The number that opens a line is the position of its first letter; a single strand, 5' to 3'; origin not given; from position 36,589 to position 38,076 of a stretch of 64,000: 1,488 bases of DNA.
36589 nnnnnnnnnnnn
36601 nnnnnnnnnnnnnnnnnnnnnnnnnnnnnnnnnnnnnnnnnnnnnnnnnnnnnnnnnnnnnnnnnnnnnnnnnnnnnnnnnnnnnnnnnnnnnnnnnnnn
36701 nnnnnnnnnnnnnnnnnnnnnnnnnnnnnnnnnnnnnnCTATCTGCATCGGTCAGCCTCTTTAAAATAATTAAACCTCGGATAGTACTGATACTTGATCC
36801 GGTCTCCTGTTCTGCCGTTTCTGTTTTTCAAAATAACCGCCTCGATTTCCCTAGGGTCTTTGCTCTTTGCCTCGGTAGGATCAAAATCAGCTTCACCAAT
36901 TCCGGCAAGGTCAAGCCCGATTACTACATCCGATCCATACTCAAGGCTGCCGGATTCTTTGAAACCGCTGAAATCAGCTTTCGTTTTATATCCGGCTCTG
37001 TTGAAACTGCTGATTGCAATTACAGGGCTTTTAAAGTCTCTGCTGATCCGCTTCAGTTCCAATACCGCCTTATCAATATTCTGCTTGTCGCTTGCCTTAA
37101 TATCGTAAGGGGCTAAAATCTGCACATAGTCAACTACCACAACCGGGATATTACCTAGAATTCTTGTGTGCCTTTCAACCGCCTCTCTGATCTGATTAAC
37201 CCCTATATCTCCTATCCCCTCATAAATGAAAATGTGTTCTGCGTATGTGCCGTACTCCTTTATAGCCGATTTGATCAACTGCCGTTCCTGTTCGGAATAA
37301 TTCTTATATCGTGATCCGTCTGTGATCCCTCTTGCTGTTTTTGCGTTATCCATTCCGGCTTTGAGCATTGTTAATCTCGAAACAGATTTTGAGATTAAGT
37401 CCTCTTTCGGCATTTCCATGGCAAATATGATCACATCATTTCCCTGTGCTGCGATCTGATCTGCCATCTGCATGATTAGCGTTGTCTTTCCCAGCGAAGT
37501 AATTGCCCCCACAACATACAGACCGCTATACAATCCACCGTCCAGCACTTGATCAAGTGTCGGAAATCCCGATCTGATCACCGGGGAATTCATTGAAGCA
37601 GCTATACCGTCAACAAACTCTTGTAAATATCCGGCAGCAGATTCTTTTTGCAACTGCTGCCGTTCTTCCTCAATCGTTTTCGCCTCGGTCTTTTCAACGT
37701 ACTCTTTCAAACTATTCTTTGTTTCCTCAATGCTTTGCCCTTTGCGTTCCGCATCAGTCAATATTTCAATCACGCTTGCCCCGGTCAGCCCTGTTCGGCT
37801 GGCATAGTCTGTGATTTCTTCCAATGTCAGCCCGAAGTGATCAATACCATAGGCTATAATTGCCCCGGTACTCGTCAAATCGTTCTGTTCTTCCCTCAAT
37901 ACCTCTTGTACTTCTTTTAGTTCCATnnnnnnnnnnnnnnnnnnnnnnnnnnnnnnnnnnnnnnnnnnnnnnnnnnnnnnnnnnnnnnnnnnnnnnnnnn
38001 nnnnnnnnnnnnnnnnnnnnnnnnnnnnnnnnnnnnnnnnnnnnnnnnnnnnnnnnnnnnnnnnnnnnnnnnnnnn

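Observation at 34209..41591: Capsid-less 7.4-kb integrative replicon (int, DnaB-like, iteron-Rep, Lar-like, Xis, XRE switch): satellite-like element with unexplained cargo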

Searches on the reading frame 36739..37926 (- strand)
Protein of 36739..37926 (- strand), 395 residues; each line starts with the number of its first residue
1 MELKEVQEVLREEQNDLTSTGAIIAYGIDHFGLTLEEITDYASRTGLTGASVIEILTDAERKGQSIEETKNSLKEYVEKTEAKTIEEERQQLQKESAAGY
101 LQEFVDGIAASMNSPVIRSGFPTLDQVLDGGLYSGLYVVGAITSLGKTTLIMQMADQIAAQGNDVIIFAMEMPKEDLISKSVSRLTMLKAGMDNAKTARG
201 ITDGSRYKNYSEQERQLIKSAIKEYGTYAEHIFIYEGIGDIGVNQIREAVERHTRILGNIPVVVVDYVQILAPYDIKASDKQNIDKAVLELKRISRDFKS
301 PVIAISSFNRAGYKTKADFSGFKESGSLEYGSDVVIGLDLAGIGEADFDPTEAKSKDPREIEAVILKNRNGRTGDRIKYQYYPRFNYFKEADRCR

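Call 6: search_protein_families(library=pfam, proteins=[window:36739-37926:-], max_evalue=0.01)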
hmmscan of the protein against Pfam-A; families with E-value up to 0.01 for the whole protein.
window:36739-37926:- (395 aa): 2 families
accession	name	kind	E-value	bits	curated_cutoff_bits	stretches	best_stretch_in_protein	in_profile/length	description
PF03796.21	DnaB_C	-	3.9e-35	121.9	27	1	117-389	2-254/255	DnaB-like helicase C terminal domain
PF13481.12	AAA_25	-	0.0092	16.1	27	0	121-165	19-63/195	AAA domain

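Call 7: search_protein_families(library=phrogs, proteins=[window:36739-37926:-], max_evalue=0.01)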
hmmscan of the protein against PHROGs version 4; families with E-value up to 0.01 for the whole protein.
window:36739-37926:- (395 aa): 5 families
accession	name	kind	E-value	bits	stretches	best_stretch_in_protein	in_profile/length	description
phrog_19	-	DNA, RNA and nucleotide metabolism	1.8e-37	130.6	1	53-388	269-578/621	DnaB-like replicative helicase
phrog_239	-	DNA, RNA and nucleotide metabolism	2e-22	80.9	1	102-392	324-600/801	DNA primase/helicase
phrog_243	-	DNA, RNA and nucleotide metabolism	2.4e-21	76.9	1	111-392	15-269/273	DnaB-like replicative helicase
phrog_11530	-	unknown function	1.2e-07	32.8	1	240-376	13-144/184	-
phrog_8337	-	DNA, RNA and nucleotide metabolism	0.0027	18.2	1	79-167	11-102/273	DNA repair protein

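Call 8: search_protein_families(library=ncbifam, proteins=[window:36739-37926:-], max_evalue=0.01)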
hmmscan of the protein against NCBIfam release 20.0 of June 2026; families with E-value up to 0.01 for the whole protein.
window:36739-37926:- (395 aa): 21 families
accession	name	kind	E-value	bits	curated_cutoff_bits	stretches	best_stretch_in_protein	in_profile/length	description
TIGR00665.1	DnaB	equivalog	3.8e-38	131.4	385.25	1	66-392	121-434/435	replicative DNA helicase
TIGR03600.1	phage_DnaB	exception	2.6e-30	105.8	498.65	1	57-375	116-416/421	phage replicative helicase, DnaB family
NF004384.0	PRK05748.1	equivalog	3.3e-28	98.5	525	1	52-393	118-444/452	replicative DNA helicase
NF006306.0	PRK08506.1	equivalog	8.6e-27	93.9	596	1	113-338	169-384/472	replicative DNA helicase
NF005852.0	PRK07773.1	equivalog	1.1e-23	83.5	780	1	68-334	145-405/886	replicative DNA helicase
NF040583.1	dnaB_SPI-7_type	exception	2.6e-22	79.5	655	1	67-390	121-433/434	SPI-7-type island replicative DNA helicase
NF004109.0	PRK05595.1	equivalog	3e-22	78.9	737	1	115-392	182-439/444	replicative DNA helicase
NF005369.0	PRK06904.1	equivalog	1.3e-20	73.6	809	1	49-388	149-461/474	replicative DNA helicase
NF006458.0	PRK08840.1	equivalog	3.5e-17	62.2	884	1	117-386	200-454/464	replicative DNA helicase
NF005424.0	PRK07004.1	equivalog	4.6e-17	61.7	834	1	117-389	196-452/460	replicative DNA helicase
NF004967.0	PRK06321.1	equivalog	1.8e-16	60.1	751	1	99-375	188-450/472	replicative DNA helicase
NF005945.0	PRK08006.1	equivalog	3.2e-16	59.2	898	1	117-375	207-448/471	replicative DNA helicase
NF006443.0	PRK08760.1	equivalog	4e-15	55.1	741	1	115-388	210-464/476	replicative DNA helicase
NF006606.0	PRK09165.1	equivalog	3.1e-14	52.4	540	1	64-336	148-423/497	replicative DNA helicase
NF005240.0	PRK06749.1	subfamily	1.5e-13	50.4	686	1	115-390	167-426/428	replicative DNA helicase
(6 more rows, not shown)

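Call 9: search_protein_families(library=padloc, proteins=[window:36739-37926:-], max_evalue=0.01)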
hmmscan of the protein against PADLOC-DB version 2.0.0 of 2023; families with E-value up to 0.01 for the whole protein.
window:36739-37926:- (395 aa): 1 family
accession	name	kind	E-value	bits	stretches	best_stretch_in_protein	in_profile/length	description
PDLC04140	mad8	-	0.00022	18.8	1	138-306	31-231/314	mads_8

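Call 18: find_encoding_contigs(protein=window:36739-37926:-, flank=10000, max_places=10)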
Protein window:36739-37926:- (395 aa): 12 contigs read that carry it; 10 places shown.
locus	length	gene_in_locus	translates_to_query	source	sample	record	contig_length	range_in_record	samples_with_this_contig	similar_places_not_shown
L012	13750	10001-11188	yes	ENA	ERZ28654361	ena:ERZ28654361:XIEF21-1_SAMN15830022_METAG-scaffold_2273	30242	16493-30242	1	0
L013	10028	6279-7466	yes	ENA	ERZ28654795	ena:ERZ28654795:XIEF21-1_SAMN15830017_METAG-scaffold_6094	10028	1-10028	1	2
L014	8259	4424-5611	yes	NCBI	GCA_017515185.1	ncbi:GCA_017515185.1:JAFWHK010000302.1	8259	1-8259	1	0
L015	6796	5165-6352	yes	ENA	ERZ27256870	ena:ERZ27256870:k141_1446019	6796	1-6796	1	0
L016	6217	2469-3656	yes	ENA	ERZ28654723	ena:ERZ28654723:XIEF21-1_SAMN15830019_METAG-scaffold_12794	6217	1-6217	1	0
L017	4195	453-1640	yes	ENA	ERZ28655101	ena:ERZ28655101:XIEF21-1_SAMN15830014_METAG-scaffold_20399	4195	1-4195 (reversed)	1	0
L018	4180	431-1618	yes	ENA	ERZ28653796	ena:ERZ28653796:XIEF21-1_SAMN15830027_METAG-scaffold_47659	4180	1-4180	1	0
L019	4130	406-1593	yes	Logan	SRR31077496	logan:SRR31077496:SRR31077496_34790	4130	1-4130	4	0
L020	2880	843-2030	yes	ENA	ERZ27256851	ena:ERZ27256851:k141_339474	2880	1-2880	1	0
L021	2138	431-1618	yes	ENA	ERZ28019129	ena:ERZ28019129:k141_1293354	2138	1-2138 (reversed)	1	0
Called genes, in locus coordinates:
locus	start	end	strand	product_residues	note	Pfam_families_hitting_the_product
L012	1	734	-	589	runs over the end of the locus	PF07973:tRNA_SAD, PF00587:tRNA-synt_2b, PF03129:HGTP_anticodon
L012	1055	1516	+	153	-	PF01297:ZnuA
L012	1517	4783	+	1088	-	PF00005:ABC_tran, PF13304:AAA_21 (faint), PF02687:FtsX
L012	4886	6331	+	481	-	PF00254:FKBP_C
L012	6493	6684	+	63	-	-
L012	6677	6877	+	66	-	-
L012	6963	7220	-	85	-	-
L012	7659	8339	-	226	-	PF01381:HTH_3 (faint)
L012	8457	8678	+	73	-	PF20063:DUF6462 (faint)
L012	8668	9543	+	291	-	-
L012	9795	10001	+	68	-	-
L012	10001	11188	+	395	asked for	PF03796:DnaB_C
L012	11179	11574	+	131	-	-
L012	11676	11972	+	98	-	-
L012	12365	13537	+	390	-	PF13102:Phage_int_SAM_5 (faint), PF00589:Phage_integrase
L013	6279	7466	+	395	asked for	PF03796:DnaB_C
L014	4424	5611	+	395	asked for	PF03796:DnaB_C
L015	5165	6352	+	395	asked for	PF03796:DnaB_C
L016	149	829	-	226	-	PF01381:HTH_3 (faint)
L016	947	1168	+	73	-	PF20063:DUF6462 (faint)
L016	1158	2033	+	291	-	-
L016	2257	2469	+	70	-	-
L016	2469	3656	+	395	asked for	PF03796:DnaB_C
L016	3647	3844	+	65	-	-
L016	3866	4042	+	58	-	-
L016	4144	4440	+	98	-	-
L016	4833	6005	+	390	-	PF13102:Phage_int_SAM_5 (faint), PF00589:Phage_integrase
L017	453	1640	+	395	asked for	PF03796:DnaB_C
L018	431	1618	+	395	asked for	PF03796:DnaB_C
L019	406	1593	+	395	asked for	PF03796:DnaB_C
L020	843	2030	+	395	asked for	PF03796:DnaB_C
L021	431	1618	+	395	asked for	PF03796:DnaB_C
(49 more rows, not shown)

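Call 23: find_related_loci(query=window:36739-37926:-, collection=viral_contigs, flank=10000)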
Query window:36739-37926:- (395 aa) in viral_contigs; peptide patterns used: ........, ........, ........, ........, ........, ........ (x = any residue, [..] = any of these).
17 stretches matched a pattern; 1 encode a relative of the query (tblastn E <= 1e-3); 1 distinct loci.
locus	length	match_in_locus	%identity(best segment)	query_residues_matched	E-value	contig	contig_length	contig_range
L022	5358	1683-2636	57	78-390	3e-129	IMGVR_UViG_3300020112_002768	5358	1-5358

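Call 37: find_related_loci(query=A3, collection=genome_contigs, flank=10000)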
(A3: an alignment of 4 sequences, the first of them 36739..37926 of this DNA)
Query A3 (395 aa) in genome_contigs; peptide patterns used: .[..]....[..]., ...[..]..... (x = any residue, [..] = any of these).
340 stretches matched a pattern; 284 encode a relative of the query (tblastn E <= 1e-3); the best 80 are kept; 79 distinct loci.
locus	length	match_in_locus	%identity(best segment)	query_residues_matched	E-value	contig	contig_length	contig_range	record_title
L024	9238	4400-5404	59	64-390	7e-128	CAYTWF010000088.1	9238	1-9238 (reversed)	MAG TPA_asm: uncultured Butyrivibrio sp. isolate SRP192927_co8_134 genome assembly, contig: NODE_7478_length_9238_cov_12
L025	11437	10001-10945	59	83-392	1e-127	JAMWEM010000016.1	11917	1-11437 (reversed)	Streptococcus suis strain DE512T1 FLGAEEDO_16, whole genome shotgun sequence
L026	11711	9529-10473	58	83-392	5e-127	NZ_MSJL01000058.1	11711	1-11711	Streptococcus acidominimus strain CCUG 27296 58, whole genome shotgun sequence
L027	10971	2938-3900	59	81-390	2e-126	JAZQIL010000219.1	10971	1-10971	MAG: Oscillospiraceae bacterium isolate T1900044625_TS20190091.MAGScoT_cleanbin_000006 SGB_928_k141_2246463, whole genom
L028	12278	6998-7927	60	86-390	3e-125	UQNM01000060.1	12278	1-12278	uncultured Clostridiales bacterium isolate UMGS459 genome assembly, contig: NODE_2857_length_12278_cov_8.003191, whole g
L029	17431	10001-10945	61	82-390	8e-125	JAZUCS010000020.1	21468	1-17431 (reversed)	MAG: Christensenellaceae bacterium isolate T1900045313_YK20190002.MAGScoT_cleanbin_000065 SGB_6254_k141_354838, whole ge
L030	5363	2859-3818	60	81-390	3e-125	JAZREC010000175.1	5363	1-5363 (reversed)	MAG: Clostridia bacterium isolate T1900045501_YK20190195.MAGScoT_cleanbin_000007 SGB_7500_k141_2707875, whole genome sho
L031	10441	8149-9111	60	81-391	9e-124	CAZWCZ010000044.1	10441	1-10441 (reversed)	MAG TPA_asm: uncultured Lachnospiraceae bacterium isolate SRP225648_co1_459 genome assembly, contig: NODE_16451_length_1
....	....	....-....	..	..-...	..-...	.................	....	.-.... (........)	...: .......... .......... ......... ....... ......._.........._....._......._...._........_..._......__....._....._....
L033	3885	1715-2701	57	74-390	3e-125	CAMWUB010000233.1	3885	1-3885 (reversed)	MAG TPA_asm: uncultured Ruminococcus sp. isolate SRR14411279_bin.3_metawrap_v1.3_MAG genome assembly, contig: NODE.1648_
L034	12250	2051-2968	60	94-394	4e-123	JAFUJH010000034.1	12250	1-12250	MAG: Ruminococcus sp. isolate RGIG4546 Roe_deer_Rectum-2__c207833, whole genome shotgun sequence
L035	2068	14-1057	55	51-390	3e-130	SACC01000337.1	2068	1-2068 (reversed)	MAG: Clostridia bacterium isolate INTA.CYC.159 contig-100_53806, whole genome shotgun sequence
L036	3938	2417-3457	55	53-390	6e-124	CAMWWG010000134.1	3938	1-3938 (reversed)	MAG TPA_asm: uncultured Ruminococcus sp. isolate SRR14411334_bin.2_metawrap_v1.3_MAG genome assembly, contig: NODE.2370_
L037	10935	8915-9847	60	83-390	2e-121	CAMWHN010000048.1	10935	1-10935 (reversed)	MAG TPA_asm: uncultured Ruminococcus sp. isolate SRR14411347_bin.1_metawrap_v1.3_MAG genome assembly, contig: NODE.64_le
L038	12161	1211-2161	57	75-390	1e-121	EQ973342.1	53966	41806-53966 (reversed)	Clostridium methylpentosum DSM 5476 Scfld4 genomic scaffold, whole genome shotgun sequence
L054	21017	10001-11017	52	56-390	2e-111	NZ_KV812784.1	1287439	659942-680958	Streptococcus sp. HMSC061E03 Scaffold10, whole genome shotgun sequence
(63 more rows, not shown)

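Call 48: search_protein_families(library=phrogs, proteins=[L024:108-1961:+, L024:8631-9188:+, L024:8016-8489:+, L024:7480-7785:+, L024:7791-8012:+, L031:9132-9743:+], max_evalue=0.01)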
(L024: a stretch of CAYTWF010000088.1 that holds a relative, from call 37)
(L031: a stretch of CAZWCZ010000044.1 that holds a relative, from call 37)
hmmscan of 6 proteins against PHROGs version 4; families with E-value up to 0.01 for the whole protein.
L024:108-1961:+ (617 aa): 0 families

L024:8631-9188:+ (185 aa): 4 families
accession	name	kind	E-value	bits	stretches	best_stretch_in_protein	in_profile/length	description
phrog_9366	-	integration and excision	0.00011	23.2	1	5-42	69-106/109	transposase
phrog_645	-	DNA, RNA and nucleotide metabolism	0.0011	20.2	1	5-83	25-109/196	Rnase E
phrog_664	-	DNA, RNA and nucleotide metabolism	0.004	18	0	2-39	86-122/210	DNA binding protein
phrog_2308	-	unknown function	0.0097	17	0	4-42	3-41/138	-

L024:8016-8489:+ (157 aa): 23 families
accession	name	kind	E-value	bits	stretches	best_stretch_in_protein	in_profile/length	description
phrog_1271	-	DNA, RNA and nucleotide metabolism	5.1e-19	69.9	1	2-128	213-328/361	HNH endonuclease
phrog_15103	-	unknown function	2.3e-09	38.1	1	40-124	185-263/280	-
phrog_1035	-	DNA, RNA and nucleotide metabolism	2.5e-06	28.6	1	14-109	102-204/271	endonuclease VII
phrog_8660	-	DNA, RNA and nucleotide metabolism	5.7e-06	27.6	1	56-109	122-170/196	HNH endonuclease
phrog_6050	-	DNA, RNA and nucleotide metabolism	2.9e-05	24.1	1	40-113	291-355/402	HNH endonuclease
phrog_119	-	DNA, RNA and nucleotide metabolism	4.4e-05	23.5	1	49-115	194-254/443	HNH endonuclease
phrog_144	-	DNA, RNA and nucleotide metabolism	0.0002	22.1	1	3-117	24-134/175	HNH endonuclease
phrog_8446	-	DNA, RNA and nucleotide metabolism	0.00024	21.8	1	41-121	123-201/211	HNH endonuclease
phrog_740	-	DNA, RNA and nucleotide metabolism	0.00032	20.8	1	45-115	39-84/332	HNH endonuclease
phrog_5956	-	DNA, RNA and nucleotide metabolism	0.0004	21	1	20-116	26-108/138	HNH endonuclease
phrog_333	-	DNA, RNA and nucleotide metabolism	0.00061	21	1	49-114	24-77/138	HNH endonuclease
phrog_589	-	DNA, RNA and nucleotide metabolism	0.00062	20.6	1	52-114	85-137/179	HNH endonuclease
phrog_2214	-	DNA, RNA and nucleotide metabolism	0.00081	19.6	1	48-110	183-231/429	HNH endonuclease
phrog_2118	-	DNA, RNA and nucleotide metabolism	0.00084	20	1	31-109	149-215/301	HNH endonuclease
phrog_1588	-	unknown function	0.00085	20.1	1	59-123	37-86/132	-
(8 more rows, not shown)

L024:7480-7785:+ (101 aa): 5 families
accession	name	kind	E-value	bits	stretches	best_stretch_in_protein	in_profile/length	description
phrog_582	-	transcription regulation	5.8e-06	27.6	1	54-100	51-97/105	Arc-like repressor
phrog_13890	-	unknown function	6.4e-05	23.9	1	50-94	7-51/73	-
phrog_25971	-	unknown function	0.00037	21.9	1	19-100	34-113/116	-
phrog_228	-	transcription regulation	0.0021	18.8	1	57-100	7-50/251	Arc-like repressor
phrog_3180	-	transcription regulation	0.0029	18.5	1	73-99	18-44/50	Arc-like repressor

L024:7791-8012:+ (73 aa): 13 families
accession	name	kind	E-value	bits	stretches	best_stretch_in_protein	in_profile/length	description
phrog_66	-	integration and excision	2.2e-10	41.8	1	3-69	90-157/412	excisionase and transcriptional regulator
phrog_1840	-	integration and excision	5.8e-09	37.3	1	3-65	3-66/90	excisionase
phrog_6401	-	DNA, RNA and nucleotide metabolism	1.8e-08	35.1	1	5-54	8-58/64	DNA binding protein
phrog_10045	-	DNA, RNA and nucleotide metabolism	4.1e-06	27.5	1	6-50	20-65/74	HTH DNA binding protein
phrog_2907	-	integration and excision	6.1e-06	27.6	1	5-63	5-68/117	excisionase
phrog_629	-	integration and excision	0.00029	21.8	1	18-62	20-65/82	excisionase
phrog_25665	-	integration and excision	0.00061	20.9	1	8-56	27-75/93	excisionase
phrog_7735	-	integration and excision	0.00066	21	1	5-39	4-38/99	excisionase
phrog_28156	-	unknown function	0.0009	20.3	1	6-53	9-57/156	-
phrog_4691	-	integration and excision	0.0048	17.9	0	6-37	18-49/78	excisionase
phrog_6620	-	integration and excision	0.0073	16.9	1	7-52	2-49/201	transposase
phrog_1877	-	DNA, RNA and nucleotide metabolism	0.0085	17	1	8-53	62-107/129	DNA binding protein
phrog_10462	-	unknown function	0.0089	16.8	0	29-59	15-45/51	-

L031:9132-9743:+ (203 aa): 0 families

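Call 49: search_protein_families(library=pfam, proteins=[L024:108-1961:+, L024:8631-9188:+, L024:8016-8489:+, L024:7480-7785:+, L024:7791-8012:+, L031:9132-9743:+, L024:5650-6588:+, L024:1962-3113:+], max_evalue=0.01)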
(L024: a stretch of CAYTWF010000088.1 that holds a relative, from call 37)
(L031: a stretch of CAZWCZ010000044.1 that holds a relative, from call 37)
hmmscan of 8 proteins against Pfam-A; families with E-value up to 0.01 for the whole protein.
L024:108-1961:+ (617 aa): 0 families

L024:8631-9188:+ (185 aa): 3 families
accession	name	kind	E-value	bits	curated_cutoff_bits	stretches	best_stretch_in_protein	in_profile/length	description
PF13384.12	HTH_23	-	4.3e-05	23.7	24.6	1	6-38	6-38/50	Homeodomain-like domain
PF08281.18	Sigma70_r4_2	-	0.00041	20.4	25.7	1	3-34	12-43/54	Sigma-70, region 4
PF13518.12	HTH_28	-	0.0054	17.2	25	1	6-41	1-36/52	Helix-turn-helix domain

L024:8016-8489:+ (157 aa): 2 families
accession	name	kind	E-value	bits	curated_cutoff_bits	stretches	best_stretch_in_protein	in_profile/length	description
PF01844.29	HNH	-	1.3e-08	35.3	21.4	1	71-114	11-43/47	HNH endonuclease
PF13391.12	HNH_2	-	0.0002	21.6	21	1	61-120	1-63/66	HNH endonuclease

L024:7480-7785:+ (101 aa): 2 families
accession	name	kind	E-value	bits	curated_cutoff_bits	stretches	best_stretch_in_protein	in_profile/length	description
PF05534.18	HicB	-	0.00045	20.5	21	1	67-94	24-51/51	HicB family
PF22513.2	FitA-like_RHH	-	0.0027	18.1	27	1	70-98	11-39/39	Antitoxin FitA-like, ribbon-helix-helix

L024:7791-8012:+ (73 aa): 3 families
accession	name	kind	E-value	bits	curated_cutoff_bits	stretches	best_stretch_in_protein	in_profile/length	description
PF12728.13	HTH_17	-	3.4e-14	53.3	27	1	6-54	1-49/51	Helix-turn-helix domain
PF00376.29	MerR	-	0.0034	17.6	28.2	1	11-32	4-25/38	MerR family regulatory protein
PF21531.3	Rv2175c_wHTH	-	0.0081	16.6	27.1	1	2-39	11-48/57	DNA-binding protein Rv2175c, wHTH domain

L031:9132-9743:+ (203 aa): 0 families

L024:5650-6588:+ (312 aa): 4 families
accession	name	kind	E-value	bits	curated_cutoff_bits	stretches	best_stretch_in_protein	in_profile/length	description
PF00589.27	Phage_integrase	-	9.8e-26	91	27.1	1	121-297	2-170/172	Phage integrase family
PF02899.23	Phage_int_SAM_1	-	4.3e-09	37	22.3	1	25-99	3-83/83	Phage integrase, N-terminal SAM-like domain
PF13495.12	Phage_int_SAM_4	-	4e-08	34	27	1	25-98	7-81/85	Phage integrase, N-terminal SAM-like domain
PF13102.12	Phage_int_SAM_5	-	0.0053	17.5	22.3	0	11-49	39-80/98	Phage integrase SAM-like domain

L024:1962-3113:+ (383 aa): 1 family
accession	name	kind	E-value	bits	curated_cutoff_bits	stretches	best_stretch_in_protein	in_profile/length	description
PF01051.27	Rep3_N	-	0.0073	17.1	22.4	1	134-219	33-111/141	Initiator Replication protein, WH1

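Call 61: search_protein_families(library=pfam, proteins=[L054:3620-4753:+, L054:4747-5658:+, L054:5695-6825:+, L054:6978-7283:+, L054:7883-8806:+, L054:11120-11368:+, L054:11361-12572:+, L054:12875-13321:+, L054:13469-13921:+, L054:15103-16923:+], max_evalue=0.001)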
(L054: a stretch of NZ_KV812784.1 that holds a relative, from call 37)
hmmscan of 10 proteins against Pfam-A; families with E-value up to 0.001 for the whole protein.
L054:3620-4753:+ (377 aa): 0 families

L054:4747-5658:+ (303 aa): 1 family
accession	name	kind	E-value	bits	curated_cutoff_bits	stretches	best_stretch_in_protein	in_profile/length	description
PF13529.12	Peptidase_C39_2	-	1.3e-15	58.7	24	1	127-269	4-142/143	Peptidase_C39 like family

L054:5695-6825:+ (376 aa): 0 families

L054:6978-7283:+ (101 aa): 0 families

L054:7883-8806:+ (307 aa): 0 families

L054:11120-11368:+ (82 aa): 1 family
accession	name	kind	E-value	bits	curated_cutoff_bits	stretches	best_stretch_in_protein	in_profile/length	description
PF11372.14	DUF3173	-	6.8e-19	68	25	1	2-73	1-58/58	Domain of unknown function (DUF3173)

L054:11361-12572:+ (403 aa): 2 families
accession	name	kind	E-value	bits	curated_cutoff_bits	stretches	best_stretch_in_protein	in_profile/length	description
PF00589.27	Phage_integrase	-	2.3e-18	67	27.1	1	188-369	4-169/172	Phage integrase family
PF13102.12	Phage_int_SAM_5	-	1.3e-06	29.1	22.3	1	83-172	3-96/98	Phage integrase SAM-like domain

L054:12875-13321:+ (148 aa): 1 family
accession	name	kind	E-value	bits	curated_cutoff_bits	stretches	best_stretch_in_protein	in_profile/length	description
PF16339.10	DUF4969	-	0.00037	21.2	31.4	0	6-66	4-62/79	Domain of unknown function (DUF4969)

L054:13469-13921:+ (150 aa): 0 families

L054:15103-16923:+ (606 aa): 3 families
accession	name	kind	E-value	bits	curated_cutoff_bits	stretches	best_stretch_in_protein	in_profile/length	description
PF00664.28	ABC_membrane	-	4.2e-39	135.3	28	1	44-307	2-267/274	ABC transporter transmembrane region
PF00005.33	ABC_tran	-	3.3e-30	105.9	25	1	378-526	1-136/137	ABC transporter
PF02463.25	SMC_N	-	1.1e-06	28.7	40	1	421-569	113-211/220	RecF/RecN/SMC N terminal domain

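Call 103: search_dna_similar(query=window:36739-37926:-, collection=phages, mode=protein, max_evalue=1e-20, max_rows=25)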
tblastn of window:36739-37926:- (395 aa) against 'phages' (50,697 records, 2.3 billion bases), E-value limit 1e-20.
Records with a match: 3; places in all: 3; records where one place covers at least 80% of the query: 2.
Best place of each record, by identity: <60% 3.
By first word of the organism name: Streptococcus 2; Bacteriophage 1.
By host as written in the record: Streptococcus suis FJZZ32 1; Streptococcus suis FJZZ39 1; - 1.
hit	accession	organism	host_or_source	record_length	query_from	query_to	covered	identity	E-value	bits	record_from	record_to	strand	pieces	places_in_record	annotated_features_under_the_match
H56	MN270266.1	Streptococcus phage phi-SsuFJZZ32_rum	Streptococcus suis FJZZ32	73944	56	393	86%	53.2%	9e-113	367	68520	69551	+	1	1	DNA primase-like protein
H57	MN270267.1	Streptococcus phage phi-SsuFJZZ39_rum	Streptococcus suis FJZZ39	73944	56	393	86%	53.2%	9e-113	367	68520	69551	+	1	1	DNA primase-like protein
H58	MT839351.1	Bacteriophage sp.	human fecal samples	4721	103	390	73%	34.4%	1e-36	147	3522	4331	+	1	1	record has no annotation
